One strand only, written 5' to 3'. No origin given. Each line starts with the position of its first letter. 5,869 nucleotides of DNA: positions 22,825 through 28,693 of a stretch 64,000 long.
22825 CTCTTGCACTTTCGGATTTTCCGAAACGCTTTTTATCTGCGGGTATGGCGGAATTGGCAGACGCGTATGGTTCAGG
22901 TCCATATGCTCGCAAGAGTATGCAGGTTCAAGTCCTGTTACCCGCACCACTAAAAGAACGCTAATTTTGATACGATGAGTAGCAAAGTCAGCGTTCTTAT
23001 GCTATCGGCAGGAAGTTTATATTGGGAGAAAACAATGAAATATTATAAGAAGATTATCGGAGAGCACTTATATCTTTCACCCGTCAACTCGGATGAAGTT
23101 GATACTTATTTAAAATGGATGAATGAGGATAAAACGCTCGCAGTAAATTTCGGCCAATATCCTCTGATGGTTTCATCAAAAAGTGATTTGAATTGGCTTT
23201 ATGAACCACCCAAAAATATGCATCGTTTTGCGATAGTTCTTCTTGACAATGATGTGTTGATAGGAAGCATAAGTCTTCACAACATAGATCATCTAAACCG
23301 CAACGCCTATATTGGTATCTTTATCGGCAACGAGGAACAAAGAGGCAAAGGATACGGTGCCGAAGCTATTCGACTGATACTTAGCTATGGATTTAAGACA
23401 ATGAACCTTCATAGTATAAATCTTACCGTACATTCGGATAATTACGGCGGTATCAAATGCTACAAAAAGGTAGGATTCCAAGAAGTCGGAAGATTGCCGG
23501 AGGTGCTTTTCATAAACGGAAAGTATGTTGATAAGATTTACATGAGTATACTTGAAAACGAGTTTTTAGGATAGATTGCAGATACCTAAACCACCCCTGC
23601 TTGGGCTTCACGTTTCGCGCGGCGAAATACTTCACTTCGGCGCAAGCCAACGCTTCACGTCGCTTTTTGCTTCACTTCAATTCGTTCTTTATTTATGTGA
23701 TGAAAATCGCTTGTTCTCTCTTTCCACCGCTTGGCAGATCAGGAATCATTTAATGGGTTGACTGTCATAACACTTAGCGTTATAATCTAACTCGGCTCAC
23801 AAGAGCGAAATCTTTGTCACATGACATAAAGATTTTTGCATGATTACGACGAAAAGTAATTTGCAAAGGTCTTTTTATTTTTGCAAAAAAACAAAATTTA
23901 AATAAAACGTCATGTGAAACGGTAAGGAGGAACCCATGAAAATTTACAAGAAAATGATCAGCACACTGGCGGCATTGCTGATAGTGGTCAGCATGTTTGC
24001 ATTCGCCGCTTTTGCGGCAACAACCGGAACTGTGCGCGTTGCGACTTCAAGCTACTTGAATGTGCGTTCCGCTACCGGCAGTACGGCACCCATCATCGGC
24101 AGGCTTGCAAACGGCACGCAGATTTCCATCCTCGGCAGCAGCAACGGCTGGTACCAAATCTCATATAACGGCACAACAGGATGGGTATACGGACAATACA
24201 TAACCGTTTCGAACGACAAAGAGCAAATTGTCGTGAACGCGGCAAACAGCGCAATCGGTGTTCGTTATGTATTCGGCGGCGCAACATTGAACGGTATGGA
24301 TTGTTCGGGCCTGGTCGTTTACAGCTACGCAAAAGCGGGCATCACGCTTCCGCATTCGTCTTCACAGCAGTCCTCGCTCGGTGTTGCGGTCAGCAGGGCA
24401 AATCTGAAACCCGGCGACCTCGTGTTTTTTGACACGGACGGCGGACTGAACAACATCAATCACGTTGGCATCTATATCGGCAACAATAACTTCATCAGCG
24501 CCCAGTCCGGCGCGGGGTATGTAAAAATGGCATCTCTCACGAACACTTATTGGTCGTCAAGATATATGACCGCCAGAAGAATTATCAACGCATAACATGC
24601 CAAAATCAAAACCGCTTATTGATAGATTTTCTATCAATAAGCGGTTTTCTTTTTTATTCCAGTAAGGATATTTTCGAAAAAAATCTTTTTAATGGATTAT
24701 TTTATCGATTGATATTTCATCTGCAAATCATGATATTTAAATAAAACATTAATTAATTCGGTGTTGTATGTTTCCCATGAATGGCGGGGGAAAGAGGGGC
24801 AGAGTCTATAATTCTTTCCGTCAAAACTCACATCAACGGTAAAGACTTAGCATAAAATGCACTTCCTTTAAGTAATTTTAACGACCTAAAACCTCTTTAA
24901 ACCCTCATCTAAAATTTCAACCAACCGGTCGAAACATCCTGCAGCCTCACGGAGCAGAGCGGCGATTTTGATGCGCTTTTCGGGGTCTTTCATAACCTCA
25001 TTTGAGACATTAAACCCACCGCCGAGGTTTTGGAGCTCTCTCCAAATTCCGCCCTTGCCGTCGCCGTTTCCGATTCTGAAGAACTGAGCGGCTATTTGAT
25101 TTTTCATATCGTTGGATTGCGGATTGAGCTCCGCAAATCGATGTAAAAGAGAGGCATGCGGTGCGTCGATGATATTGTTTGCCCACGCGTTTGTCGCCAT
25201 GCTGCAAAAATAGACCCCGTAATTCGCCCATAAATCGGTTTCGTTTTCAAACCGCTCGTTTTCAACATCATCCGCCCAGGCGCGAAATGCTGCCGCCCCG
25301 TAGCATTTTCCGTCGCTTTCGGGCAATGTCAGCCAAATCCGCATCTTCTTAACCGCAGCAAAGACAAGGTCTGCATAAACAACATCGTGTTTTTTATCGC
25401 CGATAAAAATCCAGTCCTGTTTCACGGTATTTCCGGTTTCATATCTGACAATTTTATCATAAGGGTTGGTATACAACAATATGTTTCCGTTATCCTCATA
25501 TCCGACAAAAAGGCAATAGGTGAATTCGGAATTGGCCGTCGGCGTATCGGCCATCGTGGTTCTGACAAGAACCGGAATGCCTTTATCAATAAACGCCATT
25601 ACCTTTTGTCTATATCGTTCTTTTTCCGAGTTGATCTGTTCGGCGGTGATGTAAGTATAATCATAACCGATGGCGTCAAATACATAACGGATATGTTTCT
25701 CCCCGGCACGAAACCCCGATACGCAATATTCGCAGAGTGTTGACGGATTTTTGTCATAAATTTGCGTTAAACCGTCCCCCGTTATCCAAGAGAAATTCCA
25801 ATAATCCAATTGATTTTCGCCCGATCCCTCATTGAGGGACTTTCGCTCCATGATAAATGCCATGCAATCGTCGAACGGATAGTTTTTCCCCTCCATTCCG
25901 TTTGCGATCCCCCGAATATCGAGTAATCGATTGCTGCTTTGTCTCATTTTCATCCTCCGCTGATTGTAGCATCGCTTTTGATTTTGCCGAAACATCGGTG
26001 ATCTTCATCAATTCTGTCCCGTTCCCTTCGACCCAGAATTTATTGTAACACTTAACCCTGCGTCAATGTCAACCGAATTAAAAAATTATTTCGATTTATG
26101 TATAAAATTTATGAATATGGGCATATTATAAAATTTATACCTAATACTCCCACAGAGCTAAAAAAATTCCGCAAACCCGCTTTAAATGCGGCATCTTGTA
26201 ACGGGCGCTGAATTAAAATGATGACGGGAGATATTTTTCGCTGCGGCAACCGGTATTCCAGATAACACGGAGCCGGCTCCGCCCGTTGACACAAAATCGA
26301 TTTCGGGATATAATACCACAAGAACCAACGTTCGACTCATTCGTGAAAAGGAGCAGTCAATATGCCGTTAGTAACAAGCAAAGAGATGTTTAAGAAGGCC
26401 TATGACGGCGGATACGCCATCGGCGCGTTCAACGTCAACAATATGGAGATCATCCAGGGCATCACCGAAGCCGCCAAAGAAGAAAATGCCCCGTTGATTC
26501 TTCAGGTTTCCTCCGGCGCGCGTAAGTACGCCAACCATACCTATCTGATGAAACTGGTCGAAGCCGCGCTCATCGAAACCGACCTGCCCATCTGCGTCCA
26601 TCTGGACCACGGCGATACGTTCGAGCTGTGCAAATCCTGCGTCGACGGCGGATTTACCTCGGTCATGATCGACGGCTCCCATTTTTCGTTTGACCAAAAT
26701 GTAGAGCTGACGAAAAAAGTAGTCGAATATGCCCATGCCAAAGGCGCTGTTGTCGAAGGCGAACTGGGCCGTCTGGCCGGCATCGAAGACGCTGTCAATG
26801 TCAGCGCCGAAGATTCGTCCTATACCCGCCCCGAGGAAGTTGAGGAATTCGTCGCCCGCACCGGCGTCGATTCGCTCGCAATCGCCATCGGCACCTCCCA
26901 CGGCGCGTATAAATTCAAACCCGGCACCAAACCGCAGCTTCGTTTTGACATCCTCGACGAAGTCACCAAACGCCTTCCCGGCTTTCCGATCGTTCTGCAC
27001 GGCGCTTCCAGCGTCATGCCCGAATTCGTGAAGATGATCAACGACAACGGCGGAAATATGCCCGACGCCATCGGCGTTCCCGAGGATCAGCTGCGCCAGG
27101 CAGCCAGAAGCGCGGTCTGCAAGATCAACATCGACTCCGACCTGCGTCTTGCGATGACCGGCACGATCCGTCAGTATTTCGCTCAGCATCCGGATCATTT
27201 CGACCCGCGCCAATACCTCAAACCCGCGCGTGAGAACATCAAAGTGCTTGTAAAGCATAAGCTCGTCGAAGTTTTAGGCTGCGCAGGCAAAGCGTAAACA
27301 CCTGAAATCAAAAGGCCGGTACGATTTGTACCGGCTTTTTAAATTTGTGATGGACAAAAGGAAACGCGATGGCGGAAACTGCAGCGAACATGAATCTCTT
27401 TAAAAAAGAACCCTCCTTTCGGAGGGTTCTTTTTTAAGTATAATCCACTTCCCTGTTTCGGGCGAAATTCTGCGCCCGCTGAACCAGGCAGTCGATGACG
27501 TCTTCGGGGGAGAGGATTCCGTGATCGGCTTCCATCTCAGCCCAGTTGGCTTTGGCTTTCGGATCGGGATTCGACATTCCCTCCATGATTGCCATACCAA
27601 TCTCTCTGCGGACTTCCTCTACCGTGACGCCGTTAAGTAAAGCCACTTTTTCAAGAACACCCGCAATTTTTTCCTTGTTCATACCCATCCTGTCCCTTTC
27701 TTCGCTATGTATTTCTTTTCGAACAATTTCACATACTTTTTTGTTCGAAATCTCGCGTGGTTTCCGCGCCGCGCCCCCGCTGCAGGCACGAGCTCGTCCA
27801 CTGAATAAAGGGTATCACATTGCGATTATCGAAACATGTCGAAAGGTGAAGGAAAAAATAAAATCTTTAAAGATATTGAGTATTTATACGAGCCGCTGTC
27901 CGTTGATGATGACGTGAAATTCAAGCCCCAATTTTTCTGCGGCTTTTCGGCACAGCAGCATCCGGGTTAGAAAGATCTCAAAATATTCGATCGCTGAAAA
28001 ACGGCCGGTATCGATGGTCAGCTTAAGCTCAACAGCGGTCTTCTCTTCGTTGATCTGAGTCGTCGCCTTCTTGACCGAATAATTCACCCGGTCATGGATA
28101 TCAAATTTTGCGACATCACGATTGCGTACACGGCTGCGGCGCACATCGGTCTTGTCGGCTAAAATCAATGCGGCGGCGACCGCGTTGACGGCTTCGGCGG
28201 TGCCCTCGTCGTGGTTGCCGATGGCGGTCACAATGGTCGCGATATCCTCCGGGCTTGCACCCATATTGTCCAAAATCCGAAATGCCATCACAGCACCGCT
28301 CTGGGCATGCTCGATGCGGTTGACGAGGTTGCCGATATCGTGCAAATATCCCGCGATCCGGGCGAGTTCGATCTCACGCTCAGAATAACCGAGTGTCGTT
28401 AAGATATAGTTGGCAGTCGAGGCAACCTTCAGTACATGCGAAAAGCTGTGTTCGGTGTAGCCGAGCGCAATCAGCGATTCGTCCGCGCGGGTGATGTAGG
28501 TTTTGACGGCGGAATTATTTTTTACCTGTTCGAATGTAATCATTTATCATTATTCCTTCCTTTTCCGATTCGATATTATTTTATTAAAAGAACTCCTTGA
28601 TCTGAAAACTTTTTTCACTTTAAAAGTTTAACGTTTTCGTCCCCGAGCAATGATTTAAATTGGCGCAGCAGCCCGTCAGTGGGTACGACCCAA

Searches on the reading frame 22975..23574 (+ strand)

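Call 84: search_protein_families(library=ncbifam, proteins=[window:22975-23574:+], max_evalue=1e-10)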
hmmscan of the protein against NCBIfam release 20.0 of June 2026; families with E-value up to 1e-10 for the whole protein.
window:22975-23574:+ (199 aa): 3 families
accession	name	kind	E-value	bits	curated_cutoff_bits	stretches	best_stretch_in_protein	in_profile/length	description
NF011709.0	PRK15130.1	equivalog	2.7e-20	73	218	1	88-198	61-170/186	spermidine N1-acetyltransferase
TIGR03585.1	PseH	equivalog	5e-17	62.4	93.1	1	34-190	3-155/156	UDP-4-amino-4,6-dideoxy-N-acetyl-beta-L-altrosamine N-acetyltransferase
NF000225.3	AAC_6p_Strep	exception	1.4e-11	44.6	250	1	74-196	31-154/156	aminoglycoside 6'-N-acetyltransferase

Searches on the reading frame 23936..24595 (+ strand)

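Call 84: search_protein_families(library=ncbifam, proteins=[window:23936-24595:+], max_evalue=1e-10)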
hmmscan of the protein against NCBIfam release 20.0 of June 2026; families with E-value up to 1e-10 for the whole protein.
window:23936-24595:+ (219 aa): 8 families
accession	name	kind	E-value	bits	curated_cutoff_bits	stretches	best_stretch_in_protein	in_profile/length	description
NF040678.1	EntFM_CwpFM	equivalog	3.4e-30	105.4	720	1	98-209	314-423/430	enterotoxin EntFM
NF008096.1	PRK10838.1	equivalog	1.2e-29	103.5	186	1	100-218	72-187/189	bifunctional murein DD-endopeptidase/murein LD-carboxypeptidase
NF010495.0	PRK13914.1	equivalog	2.1e-28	99.5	647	1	95-206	365-471/481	invasion associated endopeptidase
NF038345.1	wall_hydro_RipC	exception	2.7e-23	83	425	1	92-203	247-353/362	peptidoglycan hydrolase RipC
NF046048.1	NlpC_P60_DIP1281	equivalog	1.6e-20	73.5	517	1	120-198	497-571/587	DIP1281 family NlpC/P60 protein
NF033742.1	NlpC_p60_RipB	exception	4.1e-16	59.3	335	1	112-204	93-194/206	NlpC/P60 family peptidoglycan endopeptidase RipB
NF033743.1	NlpC_inact_RipD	exception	2.9e-15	56.2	215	1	119-193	91-161/181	NlpC/P60 family peptidoglycan-binding protein RipD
NF033741.1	NlpC_p60_RipA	exception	6e-15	55.2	625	1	109-200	354-441/457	NlpC/P60 family peptidoglycan endopeptidase RipA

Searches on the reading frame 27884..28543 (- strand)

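Call 80: search_protein_families(library=pfam, proteins=[window:27884-28543:-], max_evalue=0.05)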
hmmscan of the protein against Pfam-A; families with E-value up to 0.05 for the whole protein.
window:27884-28543:- (219 aa): 3 families
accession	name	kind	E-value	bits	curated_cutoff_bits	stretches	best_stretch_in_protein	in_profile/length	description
PF01966.28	HD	-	1.1e-09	39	22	1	34-133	2-114/116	HD domain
PF08668.18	HDOD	-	0.0027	17.7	22.9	1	32-74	94-134/196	HDOD domain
PF07499.19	RuvA_C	-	0.019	15.9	24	0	48-59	10-21/47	RuvA, C-terminal domain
